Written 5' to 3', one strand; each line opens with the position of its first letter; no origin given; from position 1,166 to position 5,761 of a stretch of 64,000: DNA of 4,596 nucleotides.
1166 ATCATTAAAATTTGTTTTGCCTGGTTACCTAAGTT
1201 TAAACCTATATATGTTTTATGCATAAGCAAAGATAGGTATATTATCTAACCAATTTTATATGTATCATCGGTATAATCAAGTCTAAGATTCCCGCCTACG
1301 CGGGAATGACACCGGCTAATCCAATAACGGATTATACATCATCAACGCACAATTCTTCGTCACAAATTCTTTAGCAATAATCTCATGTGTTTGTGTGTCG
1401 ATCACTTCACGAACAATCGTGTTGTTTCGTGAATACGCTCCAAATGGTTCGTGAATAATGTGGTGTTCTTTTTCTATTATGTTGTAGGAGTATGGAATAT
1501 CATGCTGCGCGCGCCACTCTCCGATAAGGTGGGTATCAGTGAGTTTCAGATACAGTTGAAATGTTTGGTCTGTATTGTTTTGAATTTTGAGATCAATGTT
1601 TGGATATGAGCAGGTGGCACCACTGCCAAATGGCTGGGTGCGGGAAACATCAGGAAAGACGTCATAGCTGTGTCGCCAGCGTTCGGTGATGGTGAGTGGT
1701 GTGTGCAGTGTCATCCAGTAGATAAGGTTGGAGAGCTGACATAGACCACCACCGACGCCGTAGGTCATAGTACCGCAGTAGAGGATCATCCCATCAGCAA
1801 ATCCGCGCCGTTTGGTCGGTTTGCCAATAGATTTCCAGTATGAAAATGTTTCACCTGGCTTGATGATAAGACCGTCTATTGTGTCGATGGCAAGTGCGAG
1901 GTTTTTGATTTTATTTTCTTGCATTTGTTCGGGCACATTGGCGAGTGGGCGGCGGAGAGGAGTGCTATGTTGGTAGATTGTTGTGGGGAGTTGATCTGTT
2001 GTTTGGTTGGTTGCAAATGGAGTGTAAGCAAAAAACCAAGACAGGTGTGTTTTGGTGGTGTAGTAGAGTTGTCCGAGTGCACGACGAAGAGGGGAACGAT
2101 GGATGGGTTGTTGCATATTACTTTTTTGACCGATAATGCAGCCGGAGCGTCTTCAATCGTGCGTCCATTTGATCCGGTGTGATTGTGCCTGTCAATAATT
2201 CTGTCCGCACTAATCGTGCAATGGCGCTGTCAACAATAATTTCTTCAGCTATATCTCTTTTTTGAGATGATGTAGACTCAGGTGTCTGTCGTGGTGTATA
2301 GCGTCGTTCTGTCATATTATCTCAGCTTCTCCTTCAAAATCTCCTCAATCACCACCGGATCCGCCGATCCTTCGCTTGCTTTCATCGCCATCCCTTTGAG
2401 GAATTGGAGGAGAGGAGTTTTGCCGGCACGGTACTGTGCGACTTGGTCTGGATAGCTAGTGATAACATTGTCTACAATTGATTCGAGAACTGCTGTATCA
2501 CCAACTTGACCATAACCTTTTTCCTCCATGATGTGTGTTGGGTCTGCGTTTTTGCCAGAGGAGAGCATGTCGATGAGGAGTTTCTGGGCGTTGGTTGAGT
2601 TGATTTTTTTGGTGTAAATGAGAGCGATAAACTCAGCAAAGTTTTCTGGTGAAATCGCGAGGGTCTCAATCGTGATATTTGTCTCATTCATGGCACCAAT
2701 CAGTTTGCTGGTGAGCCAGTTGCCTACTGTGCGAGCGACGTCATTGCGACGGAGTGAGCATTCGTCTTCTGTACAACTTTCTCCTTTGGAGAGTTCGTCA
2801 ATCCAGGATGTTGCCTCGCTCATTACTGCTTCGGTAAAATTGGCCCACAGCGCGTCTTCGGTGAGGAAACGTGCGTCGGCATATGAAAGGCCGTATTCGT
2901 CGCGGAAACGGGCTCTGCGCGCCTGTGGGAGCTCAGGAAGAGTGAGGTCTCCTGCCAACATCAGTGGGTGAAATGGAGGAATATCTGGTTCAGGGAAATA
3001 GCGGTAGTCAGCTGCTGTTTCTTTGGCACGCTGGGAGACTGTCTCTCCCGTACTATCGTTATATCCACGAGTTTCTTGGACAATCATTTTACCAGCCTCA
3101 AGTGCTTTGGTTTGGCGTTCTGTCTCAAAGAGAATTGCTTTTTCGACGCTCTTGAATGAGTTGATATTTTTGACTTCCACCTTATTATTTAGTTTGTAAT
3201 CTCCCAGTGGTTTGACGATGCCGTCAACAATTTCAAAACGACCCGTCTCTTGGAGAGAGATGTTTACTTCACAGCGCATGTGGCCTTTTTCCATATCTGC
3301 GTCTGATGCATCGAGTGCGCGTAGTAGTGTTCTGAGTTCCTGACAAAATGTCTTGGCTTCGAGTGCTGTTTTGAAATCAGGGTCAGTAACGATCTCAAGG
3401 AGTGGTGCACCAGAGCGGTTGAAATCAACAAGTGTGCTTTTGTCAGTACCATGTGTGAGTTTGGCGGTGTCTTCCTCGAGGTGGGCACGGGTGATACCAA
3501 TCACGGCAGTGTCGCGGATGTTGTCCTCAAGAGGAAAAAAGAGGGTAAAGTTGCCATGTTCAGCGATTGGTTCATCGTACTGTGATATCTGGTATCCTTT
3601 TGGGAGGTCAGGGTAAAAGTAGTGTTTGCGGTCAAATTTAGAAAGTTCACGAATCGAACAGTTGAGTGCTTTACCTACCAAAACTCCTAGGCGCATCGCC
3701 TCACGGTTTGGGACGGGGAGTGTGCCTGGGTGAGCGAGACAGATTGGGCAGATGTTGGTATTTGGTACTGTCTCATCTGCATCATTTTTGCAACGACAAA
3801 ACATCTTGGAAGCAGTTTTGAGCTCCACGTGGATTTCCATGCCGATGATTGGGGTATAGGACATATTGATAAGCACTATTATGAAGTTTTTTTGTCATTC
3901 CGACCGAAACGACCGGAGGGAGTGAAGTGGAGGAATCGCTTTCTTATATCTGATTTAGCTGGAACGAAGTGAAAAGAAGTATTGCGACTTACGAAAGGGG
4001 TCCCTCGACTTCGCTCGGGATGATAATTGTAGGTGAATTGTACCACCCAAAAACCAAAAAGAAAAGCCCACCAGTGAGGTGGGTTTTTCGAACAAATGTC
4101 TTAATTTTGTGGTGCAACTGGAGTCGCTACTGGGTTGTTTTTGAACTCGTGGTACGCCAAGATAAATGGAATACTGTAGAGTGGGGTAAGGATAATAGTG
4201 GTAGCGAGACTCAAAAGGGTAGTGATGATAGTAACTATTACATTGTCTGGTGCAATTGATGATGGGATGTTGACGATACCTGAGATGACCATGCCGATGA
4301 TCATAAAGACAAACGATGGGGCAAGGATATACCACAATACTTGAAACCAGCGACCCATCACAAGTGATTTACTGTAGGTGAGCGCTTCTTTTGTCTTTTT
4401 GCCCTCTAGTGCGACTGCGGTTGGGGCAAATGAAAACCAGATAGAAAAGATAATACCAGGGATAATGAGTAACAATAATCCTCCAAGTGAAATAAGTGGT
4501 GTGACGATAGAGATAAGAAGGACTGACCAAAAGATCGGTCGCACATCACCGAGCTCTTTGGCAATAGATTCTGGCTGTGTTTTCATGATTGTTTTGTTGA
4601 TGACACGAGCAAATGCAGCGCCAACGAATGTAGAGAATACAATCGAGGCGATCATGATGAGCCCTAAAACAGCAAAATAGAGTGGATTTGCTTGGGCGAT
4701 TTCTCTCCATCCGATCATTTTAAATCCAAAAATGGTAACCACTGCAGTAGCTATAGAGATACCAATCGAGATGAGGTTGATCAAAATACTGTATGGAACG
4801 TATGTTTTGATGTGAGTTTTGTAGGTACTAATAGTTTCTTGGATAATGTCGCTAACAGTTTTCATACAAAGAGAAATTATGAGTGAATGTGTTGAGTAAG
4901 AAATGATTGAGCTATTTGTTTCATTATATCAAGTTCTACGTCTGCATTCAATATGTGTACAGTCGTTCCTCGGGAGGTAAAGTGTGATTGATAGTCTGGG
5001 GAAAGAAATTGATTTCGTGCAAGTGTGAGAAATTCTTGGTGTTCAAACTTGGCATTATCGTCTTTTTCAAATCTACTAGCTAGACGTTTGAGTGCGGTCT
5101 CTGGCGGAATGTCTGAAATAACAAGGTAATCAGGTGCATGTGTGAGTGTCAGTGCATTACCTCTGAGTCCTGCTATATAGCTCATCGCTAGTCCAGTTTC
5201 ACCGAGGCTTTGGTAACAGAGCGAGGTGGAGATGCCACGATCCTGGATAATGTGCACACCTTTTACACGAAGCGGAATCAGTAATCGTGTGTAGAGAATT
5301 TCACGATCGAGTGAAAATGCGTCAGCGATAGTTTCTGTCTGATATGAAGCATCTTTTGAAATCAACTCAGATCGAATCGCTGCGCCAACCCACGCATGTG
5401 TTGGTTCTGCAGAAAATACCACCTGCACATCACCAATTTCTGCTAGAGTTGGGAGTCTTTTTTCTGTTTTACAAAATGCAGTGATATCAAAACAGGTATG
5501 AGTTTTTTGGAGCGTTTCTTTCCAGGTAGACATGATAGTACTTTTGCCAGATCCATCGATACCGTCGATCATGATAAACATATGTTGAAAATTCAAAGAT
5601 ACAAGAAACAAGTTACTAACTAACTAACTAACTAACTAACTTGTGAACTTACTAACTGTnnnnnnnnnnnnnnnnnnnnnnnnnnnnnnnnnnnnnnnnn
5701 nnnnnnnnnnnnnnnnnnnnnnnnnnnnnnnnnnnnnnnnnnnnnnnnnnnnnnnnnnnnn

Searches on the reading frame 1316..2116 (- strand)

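Call 97: search_protein_families(library=pfam, proteins=[window:1316-2116:-], max_evalue=0.01)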
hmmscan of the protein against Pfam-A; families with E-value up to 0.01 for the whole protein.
window:1316-2116:- (266 aa): 1 family
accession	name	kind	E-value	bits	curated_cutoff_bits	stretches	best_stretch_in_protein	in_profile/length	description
PF04294.18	VanW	-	8.4e-41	139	27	1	68-201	1-129/130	VanW like protein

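Call 98: search_protein_families(library=padloc, proteins=[window:1316-2116:-], max_evalue=0.01)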
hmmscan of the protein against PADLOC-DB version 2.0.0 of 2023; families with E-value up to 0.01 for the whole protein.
window:1316-2116:- (266 aa): 0 families

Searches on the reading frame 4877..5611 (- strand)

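Call 97: search_protein_families(library=pfam, proteins=[window:4877-5611:-], max_evalue=0.01)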
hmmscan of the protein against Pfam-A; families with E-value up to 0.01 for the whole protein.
window:4877-5611:- (244 aa): 3 families
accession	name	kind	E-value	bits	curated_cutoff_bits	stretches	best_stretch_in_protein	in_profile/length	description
PF02223.23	Thymidylate_kin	-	1.2e-20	74.4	27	1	63-203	26-160/185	Thymidylate kinase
PF00931.28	NB-ARC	-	0.00041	20.1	23.5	1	7-85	17-76/248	NB-ARC domain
PF24883.2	NPHP3_N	-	0.0057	17.3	24.8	0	11-49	23-60/164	Nephrocystin 3, N-terminal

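Call 98: search_protein_families(library=padloc, proteins=[window:4877-5611:-], max_evalue=0.01)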
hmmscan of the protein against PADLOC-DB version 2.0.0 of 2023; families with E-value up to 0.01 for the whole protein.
window:4877-5611:- (244 aa): 3 families
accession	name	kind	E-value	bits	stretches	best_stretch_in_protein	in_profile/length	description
PDLC04690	PDC-M51B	-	5.6e-07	27.5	1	11-36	1-28/191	-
PDLC02911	VakA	-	1.5e-05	23.6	1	11-36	3-28/163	-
PDLC04140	mad8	-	0.0052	14.3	1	4-53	20-69/314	mads_8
